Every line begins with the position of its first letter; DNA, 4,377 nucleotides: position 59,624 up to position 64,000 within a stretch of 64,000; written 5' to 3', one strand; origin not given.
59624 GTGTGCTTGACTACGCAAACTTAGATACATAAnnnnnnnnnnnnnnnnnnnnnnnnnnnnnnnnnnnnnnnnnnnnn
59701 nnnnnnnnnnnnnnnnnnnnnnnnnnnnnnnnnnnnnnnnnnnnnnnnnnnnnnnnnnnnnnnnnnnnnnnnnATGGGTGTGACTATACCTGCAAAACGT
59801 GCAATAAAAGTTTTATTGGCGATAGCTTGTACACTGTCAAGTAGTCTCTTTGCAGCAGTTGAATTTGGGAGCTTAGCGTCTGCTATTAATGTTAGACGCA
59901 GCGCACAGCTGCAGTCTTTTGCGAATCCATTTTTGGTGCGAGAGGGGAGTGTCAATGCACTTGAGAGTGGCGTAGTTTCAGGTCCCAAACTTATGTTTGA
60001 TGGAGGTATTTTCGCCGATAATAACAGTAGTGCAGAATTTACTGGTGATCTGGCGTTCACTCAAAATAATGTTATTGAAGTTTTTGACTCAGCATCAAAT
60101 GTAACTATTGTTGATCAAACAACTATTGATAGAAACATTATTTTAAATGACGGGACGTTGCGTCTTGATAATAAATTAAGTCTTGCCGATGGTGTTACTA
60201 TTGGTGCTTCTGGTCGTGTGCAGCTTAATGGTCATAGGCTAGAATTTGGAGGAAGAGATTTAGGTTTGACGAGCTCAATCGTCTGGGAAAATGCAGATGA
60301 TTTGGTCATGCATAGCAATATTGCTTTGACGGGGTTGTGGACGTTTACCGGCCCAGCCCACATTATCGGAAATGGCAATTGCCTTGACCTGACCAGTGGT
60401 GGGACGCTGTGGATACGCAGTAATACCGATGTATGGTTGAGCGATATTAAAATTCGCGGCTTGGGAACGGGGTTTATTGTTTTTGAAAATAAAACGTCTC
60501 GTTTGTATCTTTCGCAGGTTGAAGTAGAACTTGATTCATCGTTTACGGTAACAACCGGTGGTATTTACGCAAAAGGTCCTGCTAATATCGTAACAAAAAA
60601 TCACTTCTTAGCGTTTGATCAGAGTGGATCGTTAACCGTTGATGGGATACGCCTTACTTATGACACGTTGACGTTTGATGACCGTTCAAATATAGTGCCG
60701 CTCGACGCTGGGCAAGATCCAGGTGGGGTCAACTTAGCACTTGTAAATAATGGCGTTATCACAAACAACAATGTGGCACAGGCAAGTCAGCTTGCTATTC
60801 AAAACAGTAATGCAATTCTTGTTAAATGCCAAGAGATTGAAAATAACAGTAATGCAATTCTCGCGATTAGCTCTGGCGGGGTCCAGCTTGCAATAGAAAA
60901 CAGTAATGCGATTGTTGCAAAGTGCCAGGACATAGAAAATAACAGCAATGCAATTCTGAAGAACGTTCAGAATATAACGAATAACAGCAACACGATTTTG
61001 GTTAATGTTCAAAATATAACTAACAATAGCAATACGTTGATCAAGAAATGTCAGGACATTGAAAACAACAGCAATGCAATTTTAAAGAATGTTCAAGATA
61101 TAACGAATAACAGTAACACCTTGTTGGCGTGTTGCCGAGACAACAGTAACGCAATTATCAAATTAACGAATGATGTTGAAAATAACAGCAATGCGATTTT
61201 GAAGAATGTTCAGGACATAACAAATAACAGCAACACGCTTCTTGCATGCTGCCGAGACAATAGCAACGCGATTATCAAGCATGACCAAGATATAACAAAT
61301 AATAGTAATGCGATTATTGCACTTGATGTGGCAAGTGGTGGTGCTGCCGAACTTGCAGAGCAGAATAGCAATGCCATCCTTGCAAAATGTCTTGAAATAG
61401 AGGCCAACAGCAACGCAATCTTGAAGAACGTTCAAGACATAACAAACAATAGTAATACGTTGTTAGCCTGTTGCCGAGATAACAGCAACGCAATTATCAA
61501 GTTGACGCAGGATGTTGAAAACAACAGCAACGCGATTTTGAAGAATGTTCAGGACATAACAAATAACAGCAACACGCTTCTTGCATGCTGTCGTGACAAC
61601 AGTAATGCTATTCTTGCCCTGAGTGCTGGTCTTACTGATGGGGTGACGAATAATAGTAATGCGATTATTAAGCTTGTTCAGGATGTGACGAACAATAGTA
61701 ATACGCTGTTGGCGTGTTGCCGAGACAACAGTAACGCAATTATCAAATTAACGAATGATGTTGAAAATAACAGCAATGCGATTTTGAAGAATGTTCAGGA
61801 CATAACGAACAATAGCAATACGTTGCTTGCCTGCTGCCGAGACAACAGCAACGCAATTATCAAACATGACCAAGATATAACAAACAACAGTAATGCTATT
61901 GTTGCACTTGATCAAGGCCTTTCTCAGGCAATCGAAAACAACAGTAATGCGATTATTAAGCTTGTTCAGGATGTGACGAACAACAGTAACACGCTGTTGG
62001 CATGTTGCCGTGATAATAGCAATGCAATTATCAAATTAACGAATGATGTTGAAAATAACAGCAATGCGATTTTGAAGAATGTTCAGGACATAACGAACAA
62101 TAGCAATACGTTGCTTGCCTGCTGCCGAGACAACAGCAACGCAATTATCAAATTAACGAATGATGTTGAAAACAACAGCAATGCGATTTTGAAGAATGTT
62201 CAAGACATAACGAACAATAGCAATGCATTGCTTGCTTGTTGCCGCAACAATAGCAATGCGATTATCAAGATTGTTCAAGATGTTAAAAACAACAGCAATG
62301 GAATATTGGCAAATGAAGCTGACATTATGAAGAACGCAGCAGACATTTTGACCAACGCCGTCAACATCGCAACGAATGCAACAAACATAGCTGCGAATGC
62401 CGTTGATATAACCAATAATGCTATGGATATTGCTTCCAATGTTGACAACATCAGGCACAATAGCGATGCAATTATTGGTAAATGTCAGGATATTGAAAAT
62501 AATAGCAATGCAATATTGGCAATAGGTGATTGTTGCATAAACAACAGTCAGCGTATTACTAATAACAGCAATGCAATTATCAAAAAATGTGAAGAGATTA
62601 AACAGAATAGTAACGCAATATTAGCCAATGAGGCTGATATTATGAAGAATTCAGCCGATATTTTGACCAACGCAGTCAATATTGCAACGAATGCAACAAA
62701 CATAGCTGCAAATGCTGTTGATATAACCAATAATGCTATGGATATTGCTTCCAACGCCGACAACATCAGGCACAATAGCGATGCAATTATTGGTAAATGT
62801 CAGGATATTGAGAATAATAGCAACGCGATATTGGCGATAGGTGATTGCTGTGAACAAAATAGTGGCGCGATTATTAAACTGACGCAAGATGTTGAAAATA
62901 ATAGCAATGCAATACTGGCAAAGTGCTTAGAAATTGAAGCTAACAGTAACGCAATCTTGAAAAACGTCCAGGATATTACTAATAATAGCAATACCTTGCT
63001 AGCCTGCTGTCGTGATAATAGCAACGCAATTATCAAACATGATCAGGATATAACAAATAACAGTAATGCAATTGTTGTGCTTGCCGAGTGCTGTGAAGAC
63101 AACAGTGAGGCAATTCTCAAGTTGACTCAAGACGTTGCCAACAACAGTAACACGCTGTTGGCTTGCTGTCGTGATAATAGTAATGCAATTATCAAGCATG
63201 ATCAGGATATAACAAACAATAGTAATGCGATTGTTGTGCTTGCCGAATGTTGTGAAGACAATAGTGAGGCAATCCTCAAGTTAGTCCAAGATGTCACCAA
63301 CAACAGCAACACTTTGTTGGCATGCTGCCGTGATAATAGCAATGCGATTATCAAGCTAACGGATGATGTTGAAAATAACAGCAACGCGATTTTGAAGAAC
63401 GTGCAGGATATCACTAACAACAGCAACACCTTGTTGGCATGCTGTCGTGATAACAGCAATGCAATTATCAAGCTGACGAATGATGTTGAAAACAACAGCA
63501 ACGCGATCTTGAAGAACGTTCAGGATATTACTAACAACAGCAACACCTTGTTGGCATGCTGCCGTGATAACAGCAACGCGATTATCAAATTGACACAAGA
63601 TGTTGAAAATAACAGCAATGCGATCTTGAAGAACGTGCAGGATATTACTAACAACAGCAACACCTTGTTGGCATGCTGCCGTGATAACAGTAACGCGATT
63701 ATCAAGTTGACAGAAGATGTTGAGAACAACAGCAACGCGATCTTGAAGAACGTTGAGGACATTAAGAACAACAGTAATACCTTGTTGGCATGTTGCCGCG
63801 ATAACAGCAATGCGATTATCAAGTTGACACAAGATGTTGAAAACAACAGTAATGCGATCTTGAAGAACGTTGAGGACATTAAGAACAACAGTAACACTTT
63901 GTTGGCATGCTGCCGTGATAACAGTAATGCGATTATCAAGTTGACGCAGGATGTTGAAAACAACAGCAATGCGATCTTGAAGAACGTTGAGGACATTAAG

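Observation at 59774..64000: Second fibre gene with inverted architecture (head module at the N-terminus), missing from the ORF track because it runs off the window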

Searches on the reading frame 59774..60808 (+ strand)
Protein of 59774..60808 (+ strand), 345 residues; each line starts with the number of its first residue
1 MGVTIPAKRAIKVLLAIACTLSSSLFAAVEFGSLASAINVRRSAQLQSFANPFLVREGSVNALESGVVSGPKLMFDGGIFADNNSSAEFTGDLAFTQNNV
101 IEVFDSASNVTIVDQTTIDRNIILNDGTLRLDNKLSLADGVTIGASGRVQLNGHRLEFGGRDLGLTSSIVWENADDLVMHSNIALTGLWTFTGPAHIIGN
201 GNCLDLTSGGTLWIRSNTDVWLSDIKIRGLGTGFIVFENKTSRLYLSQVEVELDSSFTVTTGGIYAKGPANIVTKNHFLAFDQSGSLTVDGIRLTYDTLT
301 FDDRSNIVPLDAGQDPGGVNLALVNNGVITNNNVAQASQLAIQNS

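Call 9: find_homologous_proteins(query=window:59774-60808:+, max_evalue=0.001)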
Query window:59774-60808:+ (345 aa): 2 proteins with E <= 0.001 among 5246 candidates.
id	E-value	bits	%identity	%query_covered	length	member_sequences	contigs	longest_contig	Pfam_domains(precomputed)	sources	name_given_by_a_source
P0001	1.2e-47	181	49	52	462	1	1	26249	PF05233.19,PF19354.5,PF22975.3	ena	-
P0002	2.3e-26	111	30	76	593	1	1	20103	-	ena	-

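Call 11: find_encoding_contigs(protein=P0001, flank=10000)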
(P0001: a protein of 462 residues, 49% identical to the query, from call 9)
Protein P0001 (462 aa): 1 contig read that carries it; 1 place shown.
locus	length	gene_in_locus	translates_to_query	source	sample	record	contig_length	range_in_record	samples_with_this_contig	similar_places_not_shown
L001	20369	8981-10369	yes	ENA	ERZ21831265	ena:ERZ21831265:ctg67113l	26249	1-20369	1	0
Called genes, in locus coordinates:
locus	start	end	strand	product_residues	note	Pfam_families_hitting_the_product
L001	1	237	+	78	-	?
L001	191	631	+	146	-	-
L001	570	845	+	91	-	-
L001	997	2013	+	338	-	-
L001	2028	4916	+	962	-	-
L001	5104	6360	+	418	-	-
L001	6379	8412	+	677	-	-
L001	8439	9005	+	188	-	-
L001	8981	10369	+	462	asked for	PF05233:PHB_acc (faint), PF19354:DUF5931 (faint), PF22975:EPS8_2nd (faint)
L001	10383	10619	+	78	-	-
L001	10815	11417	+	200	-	-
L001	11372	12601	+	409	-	-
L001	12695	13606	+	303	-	-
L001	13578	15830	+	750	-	-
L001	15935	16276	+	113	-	-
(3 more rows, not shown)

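Call 12: find_encoding_contigs(protein=P0002, flank=10000)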
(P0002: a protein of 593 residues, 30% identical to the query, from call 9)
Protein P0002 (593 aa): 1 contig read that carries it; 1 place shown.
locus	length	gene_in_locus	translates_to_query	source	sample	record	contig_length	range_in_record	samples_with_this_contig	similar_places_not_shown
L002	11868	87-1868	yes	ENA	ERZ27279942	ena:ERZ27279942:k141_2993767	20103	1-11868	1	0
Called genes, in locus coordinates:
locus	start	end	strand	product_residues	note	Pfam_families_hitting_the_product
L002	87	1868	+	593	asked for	-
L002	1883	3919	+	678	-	-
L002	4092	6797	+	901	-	-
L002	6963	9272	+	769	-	-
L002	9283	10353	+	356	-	-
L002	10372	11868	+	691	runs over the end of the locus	-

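Call 20: find_related_loci(query=window:59774-60808:+, collection=genome_contigs, flank=10000)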
Query window:59774-60808:+ (345 aa) in genome_contigs; peptide patterns used: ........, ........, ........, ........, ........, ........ (x = any residue, [..] = any of these).
147 stretches matched a pattern; 2 encode a relative of the query (tblastn E <= 1e-3); 2 distinct loci.
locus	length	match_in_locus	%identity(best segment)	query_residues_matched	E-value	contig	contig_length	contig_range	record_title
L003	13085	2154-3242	32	5-329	6e-53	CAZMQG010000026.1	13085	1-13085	MAG TPA_asm: uncultured Pseudomonadota bacterium isolate SRP278314_co2_28 genome assembly, contig: NODE_6410_length_1308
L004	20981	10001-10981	35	36-329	2e-49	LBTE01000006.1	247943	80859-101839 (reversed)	MAG: candidate division TM6 bacterium GW2011_GWF2_37_49 US49_C0006, whole genome shotgun sequence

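Call 25: find_related_loci(query=window:59774-60808:+, collection=metagenome_contigs, flank=10000)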
Query window:59774-60808:+ (345 aa) in metagenome_contigs; peptide patterns used: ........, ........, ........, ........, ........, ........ (x = any residue, [..] = any of these).
327 stretches matched a pattern; 3 encode a relative of the query (tblastn E <= 1e-3); 3 distinct loci.
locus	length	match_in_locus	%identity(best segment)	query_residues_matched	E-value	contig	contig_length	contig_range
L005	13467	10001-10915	36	38-329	5e-52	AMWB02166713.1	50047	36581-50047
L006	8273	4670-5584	36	38-329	8e-52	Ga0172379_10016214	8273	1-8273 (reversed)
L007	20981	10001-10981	35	36-329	2e-49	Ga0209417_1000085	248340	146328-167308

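Call 79: search_protein_families(library=phrogs, proteins=[window:59774-60808:+], max_evalue=0.01)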
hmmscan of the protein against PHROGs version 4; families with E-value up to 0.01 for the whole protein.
window:59774-60808:+ (345 aa): 0 families

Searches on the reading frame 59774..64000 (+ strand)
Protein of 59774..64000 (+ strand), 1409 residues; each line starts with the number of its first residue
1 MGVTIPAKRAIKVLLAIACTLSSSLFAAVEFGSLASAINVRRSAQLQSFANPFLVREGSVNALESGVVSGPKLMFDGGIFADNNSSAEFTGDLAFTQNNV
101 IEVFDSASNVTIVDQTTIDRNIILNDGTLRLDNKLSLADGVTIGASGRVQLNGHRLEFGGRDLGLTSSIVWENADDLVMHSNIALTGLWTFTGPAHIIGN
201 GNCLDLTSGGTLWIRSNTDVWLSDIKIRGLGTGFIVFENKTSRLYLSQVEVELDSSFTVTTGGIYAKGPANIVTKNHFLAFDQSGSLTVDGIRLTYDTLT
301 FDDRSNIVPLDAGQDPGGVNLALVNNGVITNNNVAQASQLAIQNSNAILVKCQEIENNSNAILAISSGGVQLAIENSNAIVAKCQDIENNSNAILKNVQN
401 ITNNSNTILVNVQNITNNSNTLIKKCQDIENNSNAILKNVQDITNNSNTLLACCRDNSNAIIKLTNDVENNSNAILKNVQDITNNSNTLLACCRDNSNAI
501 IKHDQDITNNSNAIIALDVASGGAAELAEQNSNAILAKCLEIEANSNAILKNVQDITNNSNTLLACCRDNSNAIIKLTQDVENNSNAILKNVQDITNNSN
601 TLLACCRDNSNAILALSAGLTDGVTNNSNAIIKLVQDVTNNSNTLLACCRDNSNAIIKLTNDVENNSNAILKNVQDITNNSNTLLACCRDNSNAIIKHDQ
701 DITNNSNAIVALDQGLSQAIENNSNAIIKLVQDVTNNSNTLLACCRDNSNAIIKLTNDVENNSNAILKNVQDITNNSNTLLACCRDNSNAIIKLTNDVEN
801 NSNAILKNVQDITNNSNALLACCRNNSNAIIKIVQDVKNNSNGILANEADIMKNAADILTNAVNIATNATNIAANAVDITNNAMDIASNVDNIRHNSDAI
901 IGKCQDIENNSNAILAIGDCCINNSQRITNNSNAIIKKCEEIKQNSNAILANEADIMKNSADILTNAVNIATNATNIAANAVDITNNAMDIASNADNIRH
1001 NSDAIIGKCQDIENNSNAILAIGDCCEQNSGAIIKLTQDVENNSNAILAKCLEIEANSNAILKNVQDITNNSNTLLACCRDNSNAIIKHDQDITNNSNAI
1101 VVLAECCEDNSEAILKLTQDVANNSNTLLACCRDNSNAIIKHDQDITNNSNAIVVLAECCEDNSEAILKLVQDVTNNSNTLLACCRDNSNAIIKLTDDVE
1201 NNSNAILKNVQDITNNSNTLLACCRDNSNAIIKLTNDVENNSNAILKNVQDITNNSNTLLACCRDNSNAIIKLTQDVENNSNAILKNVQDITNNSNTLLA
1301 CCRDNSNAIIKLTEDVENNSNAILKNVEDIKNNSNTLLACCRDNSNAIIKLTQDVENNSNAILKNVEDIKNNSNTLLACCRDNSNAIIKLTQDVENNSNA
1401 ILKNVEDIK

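Call 5: search_protein_families(library=pfam, proteins=[window:59774-64000:+], max_evalue=0.1)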
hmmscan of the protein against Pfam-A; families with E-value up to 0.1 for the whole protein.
window:59774-64000:+ (1409 aa): 5 families
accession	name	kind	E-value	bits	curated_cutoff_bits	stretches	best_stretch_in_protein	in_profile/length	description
PF20006.4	fvmYukDl_N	-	1.2e-17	64.3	27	0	775-835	3-57/85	YukD-like N-terminal domain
PF06103.16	DUF948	-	5.6e-08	33.3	37.2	0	1232-1284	32-84/89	Bacterial protein of unknown function (DUF948)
PF25481.1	Nucleoprot-TPR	-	4.6e-07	30.2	27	0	714-775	11-72/80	Nucleoprotein TPR-like domain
PF22061.2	CSN7_HB_subdom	-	0.0045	17.3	21.8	0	628-644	12-28/32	CSN7 helical bundle subdomain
PF08702.15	Fib_alpha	-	0.016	15.9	29.9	2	1227-1318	33-127/143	Fibrinogen alpha/beta chain family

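Call 47: search_protein_families(library=ncbifam, proteins=[window:59774-64000:+], max_evalue=0.01)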
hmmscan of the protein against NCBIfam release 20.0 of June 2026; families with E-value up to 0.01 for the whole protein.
window:59774-64000:+ (1409 aa): 1 family
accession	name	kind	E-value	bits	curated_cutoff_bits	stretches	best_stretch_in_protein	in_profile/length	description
TIGR02168.1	SMC_prok_B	equivalog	0.0071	14.1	567.35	0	531-1149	338-968/1181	chromosome segregation protein SMC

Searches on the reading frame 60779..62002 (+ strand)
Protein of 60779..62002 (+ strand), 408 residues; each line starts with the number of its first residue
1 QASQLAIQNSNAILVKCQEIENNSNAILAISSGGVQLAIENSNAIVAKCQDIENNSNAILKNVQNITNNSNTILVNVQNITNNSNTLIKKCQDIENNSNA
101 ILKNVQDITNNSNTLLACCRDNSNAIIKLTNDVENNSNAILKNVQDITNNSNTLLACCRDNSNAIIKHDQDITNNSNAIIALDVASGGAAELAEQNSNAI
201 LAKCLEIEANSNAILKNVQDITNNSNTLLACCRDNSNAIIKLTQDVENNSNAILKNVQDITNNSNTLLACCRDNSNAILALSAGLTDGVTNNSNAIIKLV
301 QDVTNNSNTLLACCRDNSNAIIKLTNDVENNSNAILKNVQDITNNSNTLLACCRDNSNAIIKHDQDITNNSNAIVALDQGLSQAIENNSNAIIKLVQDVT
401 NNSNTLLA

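Call 40: search_solved_structures(query=window:60779-62002:+, max_evalue=1, show_alignments=2)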
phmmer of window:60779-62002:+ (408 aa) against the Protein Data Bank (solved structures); distinct sequences matched with E-value up to 1: 4.
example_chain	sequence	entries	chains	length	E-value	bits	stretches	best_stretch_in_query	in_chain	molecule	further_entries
6mk7_A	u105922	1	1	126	0.24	13.5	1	39-70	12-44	Cell division protein FtsX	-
6he6_A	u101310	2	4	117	0.39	12.8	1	41-70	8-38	Cell division protein FtsX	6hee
3jb9_G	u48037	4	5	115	0.41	12.7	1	205-261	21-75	Small nuclear ribonucleoprotein Sm D2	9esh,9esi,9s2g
6hfx_B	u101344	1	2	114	0.58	12.3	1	43-70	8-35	Cell division protein FtsX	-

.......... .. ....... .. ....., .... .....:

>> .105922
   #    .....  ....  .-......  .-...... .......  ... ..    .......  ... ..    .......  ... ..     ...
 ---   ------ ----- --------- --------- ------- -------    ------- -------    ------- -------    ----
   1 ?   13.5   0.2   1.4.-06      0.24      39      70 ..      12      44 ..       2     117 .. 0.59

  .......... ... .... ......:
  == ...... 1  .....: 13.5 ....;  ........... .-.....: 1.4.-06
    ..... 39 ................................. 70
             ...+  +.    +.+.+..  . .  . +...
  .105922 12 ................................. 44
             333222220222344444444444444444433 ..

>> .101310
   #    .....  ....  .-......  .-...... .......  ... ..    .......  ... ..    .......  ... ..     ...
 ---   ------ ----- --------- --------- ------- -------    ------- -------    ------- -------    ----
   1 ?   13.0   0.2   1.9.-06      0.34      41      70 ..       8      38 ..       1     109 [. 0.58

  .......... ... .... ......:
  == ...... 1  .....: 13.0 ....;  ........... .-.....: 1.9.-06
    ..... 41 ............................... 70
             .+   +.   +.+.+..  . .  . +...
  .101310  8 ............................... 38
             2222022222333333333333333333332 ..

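Call 79: search_protein_families(library=phrogs, proteins=[window:60809-62002:+], max_evalue=0.01)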
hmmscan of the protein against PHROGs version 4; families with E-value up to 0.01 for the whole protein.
window:60809-62002:+ (398 aa): 3 families
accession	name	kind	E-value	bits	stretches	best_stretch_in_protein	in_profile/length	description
phrog_21157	-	tail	0.0002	20.9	0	275-387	558-672/782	minor tail protein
phrog_36183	-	unknown function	0.0011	20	0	116-142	18-44/59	-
phrog_32192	-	unknown function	0.0097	16.8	0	280-342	2-67/125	-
